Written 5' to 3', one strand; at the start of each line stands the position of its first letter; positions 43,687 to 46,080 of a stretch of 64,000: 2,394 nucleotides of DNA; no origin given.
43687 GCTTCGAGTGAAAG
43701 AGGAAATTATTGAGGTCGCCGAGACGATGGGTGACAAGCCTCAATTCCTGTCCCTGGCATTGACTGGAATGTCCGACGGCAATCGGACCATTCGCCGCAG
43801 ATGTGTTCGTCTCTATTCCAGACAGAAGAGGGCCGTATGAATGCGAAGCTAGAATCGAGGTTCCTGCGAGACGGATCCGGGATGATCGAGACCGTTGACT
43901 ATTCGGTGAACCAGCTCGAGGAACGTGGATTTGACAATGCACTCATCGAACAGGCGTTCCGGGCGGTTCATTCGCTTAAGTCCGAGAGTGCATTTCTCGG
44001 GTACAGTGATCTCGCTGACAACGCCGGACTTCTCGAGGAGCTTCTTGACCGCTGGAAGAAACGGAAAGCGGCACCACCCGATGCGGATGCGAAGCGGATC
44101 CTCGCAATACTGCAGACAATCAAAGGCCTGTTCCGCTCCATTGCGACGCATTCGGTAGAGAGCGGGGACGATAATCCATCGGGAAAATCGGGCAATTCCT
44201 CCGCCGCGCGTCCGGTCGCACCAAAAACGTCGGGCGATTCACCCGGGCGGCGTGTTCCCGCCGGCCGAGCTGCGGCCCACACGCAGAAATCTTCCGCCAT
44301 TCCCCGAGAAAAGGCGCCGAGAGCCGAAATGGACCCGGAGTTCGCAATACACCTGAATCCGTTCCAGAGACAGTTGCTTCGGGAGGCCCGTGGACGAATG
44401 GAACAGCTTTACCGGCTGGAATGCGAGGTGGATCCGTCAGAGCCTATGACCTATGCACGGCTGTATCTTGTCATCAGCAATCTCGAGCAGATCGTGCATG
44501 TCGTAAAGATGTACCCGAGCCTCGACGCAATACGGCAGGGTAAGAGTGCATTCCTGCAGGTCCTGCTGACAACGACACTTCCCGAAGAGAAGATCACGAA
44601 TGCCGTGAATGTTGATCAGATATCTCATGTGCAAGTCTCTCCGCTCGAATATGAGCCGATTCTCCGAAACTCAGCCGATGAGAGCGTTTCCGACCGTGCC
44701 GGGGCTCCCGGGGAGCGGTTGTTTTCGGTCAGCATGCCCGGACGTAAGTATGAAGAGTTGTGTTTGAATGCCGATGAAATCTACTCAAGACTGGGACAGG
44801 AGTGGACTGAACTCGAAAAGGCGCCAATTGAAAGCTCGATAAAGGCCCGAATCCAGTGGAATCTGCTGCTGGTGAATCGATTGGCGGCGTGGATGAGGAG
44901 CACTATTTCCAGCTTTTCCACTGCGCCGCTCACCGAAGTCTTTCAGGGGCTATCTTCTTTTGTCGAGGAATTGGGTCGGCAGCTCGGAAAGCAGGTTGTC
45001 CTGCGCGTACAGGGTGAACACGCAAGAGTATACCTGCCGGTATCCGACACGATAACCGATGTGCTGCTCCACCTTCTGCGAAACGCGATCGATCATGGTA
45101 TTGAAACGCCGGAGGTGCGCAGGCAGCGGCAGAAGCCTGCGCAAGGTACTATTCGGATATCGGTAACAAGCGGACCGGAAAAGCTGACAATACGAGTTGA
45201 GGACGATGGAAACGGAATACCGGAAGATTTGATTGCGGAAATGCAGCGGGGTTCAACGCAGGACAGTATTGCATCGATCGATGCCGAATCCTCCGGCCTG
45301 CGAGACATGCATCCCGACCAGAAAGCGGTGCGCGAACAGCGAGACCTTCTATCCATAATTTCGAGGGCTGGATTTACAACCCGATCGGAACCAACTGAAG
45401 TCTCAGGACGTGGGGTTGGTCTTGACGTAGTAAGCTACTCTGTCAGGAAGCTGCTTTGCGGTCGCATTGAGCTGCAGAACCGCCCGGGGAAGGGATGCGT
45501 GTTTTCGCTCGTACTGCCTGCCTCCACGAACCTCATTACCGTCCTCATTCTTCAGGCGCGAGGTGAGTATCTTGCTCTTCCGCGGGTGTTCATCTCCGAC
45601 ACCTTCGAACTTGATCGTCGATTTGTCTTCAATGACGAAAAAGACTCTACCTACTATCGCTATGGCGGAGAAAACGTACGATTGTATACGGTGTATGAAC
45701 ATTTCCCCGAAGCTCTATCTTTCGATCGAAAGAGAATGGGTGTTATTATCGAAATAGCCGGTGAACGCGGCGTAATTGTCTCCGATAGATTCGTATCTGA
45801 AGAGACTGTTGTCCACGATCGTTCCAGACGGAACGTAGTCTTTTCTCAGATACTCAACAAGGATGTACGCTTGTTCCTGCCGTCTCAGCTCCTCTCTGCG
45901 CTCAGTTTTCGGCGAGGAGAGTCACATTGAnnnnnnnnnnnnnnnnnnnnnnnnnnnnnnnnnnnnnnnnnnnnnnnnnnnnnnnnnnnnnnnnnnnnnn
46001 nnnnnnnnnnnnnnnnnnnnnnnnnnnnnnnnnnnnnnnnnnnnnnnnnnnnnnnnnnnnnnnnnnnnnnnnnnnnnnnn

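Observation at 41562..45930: Translationally coupled Hsp70-like, J-domain/HEAT and CheA-like trio ending the flagellar superoperon: a candidate dedicated chaperone-kinase module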

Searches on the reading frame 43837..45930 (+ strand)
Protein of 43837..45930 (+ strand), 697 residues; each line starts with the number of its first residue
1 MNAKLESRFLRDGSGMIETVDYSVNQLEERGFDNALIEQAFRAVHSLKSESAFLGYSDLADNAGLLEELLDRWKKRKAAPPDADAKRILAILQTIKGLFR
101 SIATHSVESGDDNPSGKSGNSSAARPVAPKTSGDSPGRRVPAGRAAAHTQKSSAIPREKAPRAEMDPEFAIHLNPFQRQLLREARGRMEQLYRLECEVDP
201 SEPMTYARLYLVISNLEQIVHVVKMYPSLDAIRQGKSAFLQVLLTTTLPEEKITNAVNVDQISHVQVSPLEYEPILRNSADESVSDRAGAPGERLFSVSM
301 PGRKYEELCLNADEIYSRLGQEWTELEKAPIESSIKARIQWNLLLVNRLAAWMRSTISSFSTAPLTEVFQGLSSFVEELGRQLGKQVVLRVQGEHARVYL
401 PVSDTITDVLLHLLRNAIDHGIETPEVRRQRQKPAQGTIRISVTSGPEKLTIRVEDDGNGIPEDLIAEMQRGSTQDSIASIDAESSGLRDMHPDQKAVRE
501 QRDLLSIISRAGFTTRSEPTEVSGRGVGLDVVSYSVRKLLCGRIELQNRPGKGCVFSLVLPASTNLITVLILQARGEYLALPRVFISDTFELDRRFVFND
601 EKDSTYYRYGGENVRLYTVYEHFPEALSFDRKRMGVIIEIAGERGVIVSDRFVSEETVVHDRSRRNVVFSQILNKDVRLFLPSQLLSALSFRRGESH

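Call 3: search_protein_families(library=pfam, proteins=[window:43837-45930:+], max_evalue=0.01)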
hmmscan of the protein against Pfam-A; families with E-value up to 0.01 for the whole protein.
window:43837-45930:+ (697 aa): 4 families
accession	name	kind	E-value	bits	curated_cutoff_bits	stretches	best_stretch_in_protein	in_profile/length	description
PF02518.31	HATPase_c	-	2.8e-17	63.6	26.4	1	404-562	4-109/111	Histidine kinase-, DNA gyrase B-, and HSP90-like ATPase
PF07194.16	P2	-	2.5e-12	47.1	23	1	192-268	2-80/81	P2 response regulator binding domain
PF01627.28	Hpt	-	4.1e-08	33.8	24.6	1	26-93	16-79/84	Hpt domain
PF13589.12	HATPase_c_3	-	0.003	18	25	1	408-475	5-60/137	Histidine kinase-, DNA gyrase B-, and HSP90-like ATPase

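Call 4: search_protein_families(library=ncbifam, proteins=[window:43837-45930:+], max_evalue=0.01)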
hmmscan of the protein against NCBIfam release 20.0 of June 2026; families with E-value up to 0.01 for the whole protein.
window:43837-45930:+ (697 aa): 21 families
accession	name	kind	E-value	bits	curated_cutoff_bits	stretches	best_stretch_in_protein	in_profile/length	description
NF041336.1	CheA_Halo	equivalog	6.9e-53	180.3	950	1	7-582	6-557/666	chemotaxis protein CheA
NF007835.0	PRK10547.1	equivalog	2.4e-31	109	793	2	347-659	327-622/670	chemotaxis protein CheA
NF008468.0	PRK11360.1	equivalog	6.2e-07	28.1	646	1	345-468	447-559/616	two-component system sensor histidine kinase AtoS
NF046044.1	PnpS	equivalog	7.1e-07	28.6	400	1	367-464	249-332/390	two-component system histidine kinase PnpS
NF010411.0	PRK13837.1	equivalog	6.2e-06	24.5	647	1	510-565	629-678/828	two-component system VirA-like sensor kinase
NF008298.1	PRK11086.1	subfamily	1e-05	24.2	520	0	404-469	418-477/529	DcuS/MalK family sensor histidine kinase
NF007688.0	PRK10364.1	equivalog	2e-05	23.6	479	0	513-563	408-452/460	two-component system sensor histidine kinase ZraS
NF011874.0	PRK15347.1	equivalog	2.6e-05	22.5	852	0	521-564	574-616/921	two component system sensor kinase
NF038348.1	T2SS_HK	subfamily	5.5e-05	21.8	450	0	523-561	535-572/574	histidine kinase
NF047874.1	MASE3_PAS_HK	subfamily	8.3e-05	21.6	560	0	435-466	537-568/655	MASE3 domain-containing sensor histidine kinase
NF008312.0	PRK11100.1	equivalog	0.00014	20.9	356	1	387-563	351-475/477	two-component system sensor histidine kinase CreC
NF052574.1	HisKinEspCMyxo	equivalog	0.00016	20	1200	1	505-564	584-639/785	serine histidine kinase EspC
NF041832.1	near_NosP_CTERM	subfamily_domain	0.00022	20.4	400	0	518-564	182-227/370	NahK/ErcS family hybrid sensor histidine kinase/response regulator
TIGR02966.1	phoR_proteo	equivalog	0.00027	20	334.2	0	366-466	192-278/333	phosphate regulon sensor histidine kinase PhoR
NF010076.0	PRK13557.1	subfamily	0.00055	18.5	631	0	374-468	245-343/540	histidine kinase famiy protein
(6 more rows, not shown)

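Call 12: find_homologous_proteins(query=window:43837-45930:+, max_evalue=1e-10)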
Query window:43837-45930:+ (697 aa): 1571 proteins with E <= 1e-10 among 8000 candidates; the best 120 are listed.
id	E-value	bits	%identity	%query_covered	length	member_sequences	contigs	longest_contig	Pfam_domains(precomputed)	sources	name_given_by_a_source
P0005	0.0e+0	1538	100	100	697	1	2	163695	PF07194.17,PF02518.32,PF01627.29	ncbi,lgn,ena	-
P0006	5.5e-264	895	62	100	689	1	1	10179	PF07194.17,PF02518.32,PF01627.29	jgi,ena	-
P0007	4.9e-263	892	62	100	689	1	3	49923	PF07194.17,PF02518.32,PF01627.29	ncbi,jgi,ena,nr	ncbi:MAG TPA: ATP-binding protein [Spirochaetia bacterium]|nr:ATP-binding protein [Spirochaetia bact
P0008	4.9e-262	889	61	100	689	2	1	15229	PF07194.17,PF02518.32,PF01627.29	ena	-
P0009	5.4e-261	885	60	100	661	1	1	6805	PF07194.17,PF02518.32,PF01627.29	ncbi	ncbi:ATP-binding protein [Salinispira pacifica]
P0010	3.4e-257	873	59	100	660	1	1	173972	PF07194.17,PF02518.32,PF01627.29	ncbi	-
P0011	3.8e-255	866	59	100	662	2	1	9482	PF07194.17,PF02518.32,PF01627.29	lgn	-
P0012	8.5e-239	812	62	90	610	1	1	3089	PF07194.17,PF02518.32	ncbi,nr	ncbi:MAG TPA: ATP-binding protein, partial [Spirochaetia bacterium]|nr:ATP-binding protein [Spirocha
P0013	9.1e-98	346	34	97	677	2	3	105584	PF02518.32,PF01627.29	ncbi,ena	-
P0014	1.9e-84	302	32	98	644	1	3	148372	PF07194.17,PF02518.32,PF01627.29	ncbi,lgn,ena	-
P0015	7.6e-61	224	28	87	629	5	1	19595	PF07194.17,PF02518.32,PF01627.29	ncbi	-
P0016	4.8e-58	215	29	88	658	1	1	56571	PF07194.17,PF02518.32,PF01627.29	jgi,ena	-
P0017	1.5e-56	210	27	95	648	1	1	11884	PF07194.17,PF02518.32,PF01627.29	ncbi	ncbi:MAG: ATP-binding protein [Spirochaetia bacterium]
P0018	1.5e-54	203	27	86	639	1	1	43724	PF07194.17,PF02518.32,PF01627.29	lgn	-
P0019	4.3e-51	192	28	85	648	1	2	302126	PF07194.17,PF02518.32,PF01627.29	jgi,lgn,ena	-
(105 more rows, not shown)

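Call 14: find_related_loci(query=A1, collection=genome_contigs, flank=10000)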
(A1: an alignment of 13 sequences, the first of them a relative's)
Query A1 (697 aa) in genome_contigs; peptide patterns used: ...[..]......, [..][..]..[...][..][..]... (x = any residue, [..] = any of these).
122 stretches matched a pattern; 92 encode a relative of the query (tblastn E <= 1e-3); the best 80 are kept; 80 distinct loci.
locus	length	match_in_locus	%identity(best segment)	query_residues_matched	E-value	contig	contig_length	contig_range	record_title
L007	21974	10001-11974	59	1-695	0e+0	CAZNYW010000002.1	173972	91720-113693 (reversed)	MAG TPA_asm: uncultured Spirochaetales bacterium isolate binchicken_co150_687 genome assembly, contig: NODE_66_length_17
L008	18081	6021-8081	62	1-695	0e+0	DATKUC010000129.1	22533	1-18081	MAG TPA_asm: Spirochaetia bacterium isolate SMAG_U14097 k141_1311271, whole genome shotgun sequence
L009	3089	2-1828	62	67-696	0e+0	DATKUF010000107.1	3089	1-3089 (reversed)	MAG TPA_asm: Spirochaetia bacterium isolate SMAG_U14100 k141_1488377, whole genome shotgun sequence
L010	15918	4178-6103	34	2-682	5e-103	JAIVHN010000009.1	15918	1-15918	MAG: Spirochaeta sp. isolate MAG6 MTG6_1441, whole genome shotgun sequence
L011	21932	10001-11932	34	9-682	1e-102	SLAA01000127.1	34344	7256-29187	MAG: Spirochaetales bacterium isolate CSSed162cmB_373 CSSed16-2cmB-1615, whole genome shotgun sequence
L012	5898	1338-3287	32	4-685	3e-97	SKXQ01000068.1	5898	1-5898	MAG: Spirochaetaceae bacterium isolate CSSed162cmB_249 CSSed16-2cmB-66961, whole genome shotgun sequence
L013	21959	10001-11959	31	4-688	6e-96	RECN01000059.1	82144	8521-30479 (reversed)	MAG: Spirochaetaceae bacterium isolate DLM2.Bin42 NODE_180_length_82144_cov_10.5667, whole genome shotgun sequence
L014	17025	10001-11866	33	4-685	3e-94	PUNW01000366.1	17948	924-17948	MAG: Spirochaetaceae bacterium isolate B1Sed10_166 B1-Sed10-C3382, whole genome shotgun sequence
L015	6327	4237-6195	33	4-685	4e-94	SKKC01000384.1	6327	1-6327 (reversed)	MAG: Spirochaetales bacterium isolate CSSed162cmA_133 CSSed16-2cmA-58396, whole genome shotgun sequence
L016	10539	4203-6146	31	9-685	1e-93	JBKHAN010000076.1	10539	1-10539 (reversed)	MAG: Spirochaetaceae bacterium isolate D1M01_18 NODE_9981_length_10593_cov_7.261909, whole genome shotgun sequence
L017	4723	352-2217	32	4-685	9e-92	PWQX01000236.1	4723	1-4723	MAG: Spirochaetaceae bacterium isolate CSSed10_65m CS-Sed10-C63182, whole genome shotgun sequence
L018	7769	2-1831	34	34-685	5e-90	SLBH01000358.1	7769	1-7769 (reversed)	MAG: Spirochaetales bacterium isolate CSSed162cmB_44 CSSed16-2cmB-41270, whole genome shotgun sequence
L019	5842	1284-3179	33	2-685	1e-89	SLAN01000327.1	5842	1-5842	MAG: Spirochaetales bacterium isolate CSSed162cmB_408 CSSed16-2cmB-68067, whole genome shotgun sequence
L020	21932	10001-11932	32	4-685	3e-89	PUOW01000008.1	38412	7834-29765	MAG: Spirochaetaceae bacterium isolate B1Sed10_122m B1-Sed10-C729, whole genome shotgun sequence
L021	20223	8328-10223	32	2-685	2e-86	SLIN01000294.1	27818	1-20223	MAG: Spirochaetales bacterium isolate CSSed165cm_200 CSSed16-5cm-3034, whole genome shotgun sequence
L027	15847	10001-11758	27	4-656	4e-70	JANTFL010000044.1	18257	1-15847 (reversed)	MAG: Sediminispirochaeta sp. isolate bin10011 c_000000002827, whole genome shotgun sequence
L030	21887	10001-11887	27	4-659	7e-67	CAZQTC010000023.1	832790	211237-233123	MAG TPA_asm: uncultured Spirochaetales bacterium isolate binchicken_co219_179 genome assembly, contig: k141_242815, whol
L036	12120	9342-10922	29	2-619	4e-61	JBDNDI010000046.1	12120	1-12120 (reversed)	MAG: Spirochaetales bacterium isolate RM_bin7_OCT21 C46, whole genome shotgun sequence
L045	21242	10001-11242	32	171-618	5e-57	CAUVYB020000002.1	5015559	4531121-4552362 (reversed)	MAG: Oceanispirochaeta sp. isolate ad914ab2-c474-4686-8d91-9d01a62ebd63 genome assembly, contig: contig_2, whole genome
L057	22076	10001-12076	26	4-693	2e-58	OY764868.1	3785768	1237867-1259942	MAG: Spirochaetia bacterium isolate 011fa16d-6e6a-4572-b8a7-e5a7f8581680 genome assembly, chromosome: 1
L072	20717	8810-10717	27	21-680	2e-47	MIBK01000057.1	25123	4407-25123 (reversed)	MAG: Spirochaetes bacterium RBG_16_67_19 RBG_16_scaffold_1505, whole genome shotgun sequence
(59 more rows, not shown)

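Call 35: predict_structure(alignment_id=A1)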
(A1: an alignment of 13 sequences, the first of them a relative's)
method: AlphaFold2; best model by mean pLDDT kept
length: 697 residues; sequences in the alignment: 13
mean_pLDDT: 75.2   pTM: 0.46
mean pLDDT of the five models: 75.2, 74.5, 73.6, 70.9, 69.3
residues with pLDDT >= 90: 162; 70-90: 351; 50-70: 76; < 50: 108
segments of 3 or more residues with pLDDT < 50: 108-160, 278-296, 473-499, 692-697
pLDDT, mean of each block of 10 residues (from residue 1): 72 92 88 88 94 91 94 82 86 94 66 35 32 31 28 31 69 82 90 88 80 89 88 80 92 83 85 68 30 44 76 79 82 84 84 73 79 91 92 82 84 89 91 92 85 91 73 44 38 45 72 65 65 82 86 89 76 86 89 85 82 79 52 85 85 84 73 83 66 39
secondary structure, 60 per line:
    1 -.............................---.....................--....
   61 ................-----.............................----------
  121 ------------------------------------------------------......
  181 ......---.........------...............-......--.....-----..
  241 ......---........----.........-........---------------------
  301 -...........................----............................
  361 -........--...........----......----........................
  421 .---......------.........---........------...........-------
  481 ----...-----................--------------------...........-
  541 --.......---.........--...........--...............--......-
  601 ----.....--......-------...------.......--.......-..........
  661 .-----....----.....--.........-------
elements in order (helices of 4 or more, strands of 3 or more residues): H2-30 H34-54 H57-76 H82-110 H175-186 E190-198 H205-219 E221-226 H229-233 E239-246 H250-257 E262-270 H272-279 H302-328 H333-360 E362-364 H365-369 H372-382 E387-392 E397-399 H400-421 H425-430 E437-445 E449-456 H463-473 H493-508 H529-539 E543-549 E553-561 E564-574 E577-582 E586-591 E597-599 E605-609 E612-617 E634-640 E643-649 E651-661 E667-670 E675-679 H682-690
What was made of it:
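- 43837..45930 (+): Divergent five-domain CheA (697 aa): P1/Hpt 1-110, disordered linker 108-160, P2 175-279, P3 hairpin 302-360, P4 kinase 362-561, P5 beta domain 564-690. AlphaFold model, mean pLDDT 75 (call 35).
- On CheA histidine kinase: The model has a helical hairpin at 302-360 and an all-beta domain at 564-690 (call 35).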

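Call 41: fold_search(model_id=the predicted structure, library=pdb)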
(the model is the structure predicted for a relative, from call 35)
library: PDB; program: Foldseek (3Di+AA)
matches with E <= 10: 834; with E <= 0.001: 293
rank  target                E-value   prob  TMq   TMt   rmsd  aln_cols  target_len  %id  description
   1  1b3q_A                6.7e-25  1.00  0.32  0.57  15.2       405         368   22  CRYSTAL STRUCTURE OF CHEA-289, A SIGNAL TRANSDUCING HISTIDINE KINASE (released 1999-12-15)
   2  8c5v_A                1.2e-24  1.00  0.31  0.53  16.2       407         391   21  Chemotaxis core signalling unit from E protein lysed E. coli cells (released 2023-09-13)
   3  6s1k_A                3.6e-24  1.00  0.29  0.50  17.1       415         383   22  E. coli Core Signaling Unit, carrying QQQQ receptor mutation (released 2020-01-22)
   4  3ja6_C                6.9e-24  1.00  0.30  0.51  15.9       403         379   23  Cryo-electron Tomography and All-atom Molecular Dynamics Simulations Reveal a Novel Kinase Conformational Switch in Ba (released 2015-12-09)
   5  1b3q_B                7.2e-24  1.00  0.34  0.62  13.1       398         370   23  CRYSTAL STRUCTURE OF CHEA-289, A SIGNAL TRANSDUCING HISTIDINE KINASE (released 1999-12-15)
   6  2ch4_A                1.0e-21  1.00  0.29  0.56   8.4       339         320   25  Complex between Bacterial Chemotaxis histidine kinase CheA domains P4 and P5 and receptor-adaptor protein CheW (released 2006-04-18)
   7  2ch4_B                2.2e-20  1.00  0.26  0.56  13.4       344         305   22  Complex between Bacterial Chemotaxis histidine kinase CheA domains P4 and P5 and receptor-adaptor protein CheW (released 2006-04-18)
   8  4xiv_B                6.6e-15  1.00  0.28  0.70   7.0       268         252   27  Kinase and Dimerization (P3P4) of the Thermotoga maritima CheA kinase (released 2015-11-04)
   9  4xiv_A                7.7e-15  1.00  0.27  0.68   6.7       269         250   29  Kinase and Dimerization (P3P4) of the Thermotoga maritima CheA kinase (released 2015-11-04)
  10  3ur1_A                6.2e-14  1.00  0.20  0.48  12.3       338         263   20  The structure of a ternary complex between CheA domains P4 and P5 with CheW and with a truncated fragment of TM14, a c (released 2012-03-07)
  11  1i59_B                2.1e-13  1.00  0.24  0.83   4.7       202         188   33  STRUCTURE OF THE HISTIDINE KINASE CHEA ATP-BINDING DOMAIN IN COMPLEX WITH ADPNP AND MAGENSIUM (released 2001-08-26)
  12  1i5c_A                5.7e-13  1.00  0.23  0.85   4.9       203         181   27  STRUCTURE OF CHEA DOMAIN P4 IN COMPLEX WITH ADP (released 2001-08-26)
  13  1i5d                  1.4e-12  1.00  0.23  0.81   4.9       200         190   34  STRUCTURE OF CHEA DOMAIN P4 IN COMPLEX WITH TNP-ATP (released 2001-08-26)
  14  1i58_A                2.3e-12  1.00  0.24  0.82   4.8       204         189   33  STRUCTURE OF THE HISTIDINE KINASE CHEA ATP-BINDING DOMAIN IN COMPLEX WITH ATP ANALOG ADPCP AND MAGNESIUM (released 2001-08-26)
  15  1i5b_A                2.8e-12  1.00  0.23  0.86   3.7       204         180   30  STRUCTURE OF CHEA DOMAIN P4 IN COMPLEX WITH ADPNP AND MANGANESE (released 2001-08-26)
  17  6mi6_B                4.3e-12  1.00  0.24  0.85   3.6       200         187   33  STRUCTURE OF CHEA DOMAIN P4 IN COMPLEX WITH AN ADP ANALOG (released 2018-12-05)
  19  6mi6_A                6.1e-12  1.00  0.24  0.84   3.6       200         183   28  STRUCTURE OF CHEA DOMAIN P4 IN COMPLEX WITH AN ADP ANALOG (released 2018-12-05)
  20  1i5a_B                6.5e-12  1.00  0.24  0.88   3.1       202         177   30  STRUCTURE OF CHEA DOMAIN P4 IN COMPLEX WITH ADPCP AND MANGANESE (released 2001-08-26)
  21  1i5b_B                9.1e-12  1.00  0.24  0.87   3.6       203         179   29  STRUCTURE OF CHEA DOMAIN P4 IN COMPLEX WITH ADPNP AND MANGANESE (released 2001-08-26)
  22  6mi6_D                9.1e-12  1.00  0.22  0.84   4.3       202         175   31  STRUCTURE OF CHEA DOMAIN P4 IN COMPLEX WITH AN ADP ANALOG (released 2018-12-05)
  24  1i5a_A                1.1e-11  1.00  0.23  0.85   4.3       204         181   28  STRUCTURE OF CHEA DOMAIN P4 IN COMPLEX WITH ADPCP AND MANGANESE (released 2001-08-26)
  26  6mi6_C                1.2e-11  1.00  0.23  0.83   4.7       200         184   32  STRUCTURE OF CHEA DOMAIN P4 IN COMPLEX WITH AN ADP ANALOG (released 2018-12-05)
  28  1i5c_B                1.8e-11  1.00  0.24  0.86   3.6       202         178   28  STRUCTURE OF CHEA DOMAIN P4 IN COMPLEX WITH ADP (released 2001-08-26)
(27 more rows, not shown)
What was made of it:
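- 43837..45930 (+): Top Foldseek matches are CheA P3-P4-P5, 1b3q and 8c5v (call 41).
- On CheA histidine kinase: Foldseek matches CheA P4 structures with TMt 0.8-0.9 (call 41). The top structural hits are CheA P3-P4-P5 (call 41).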
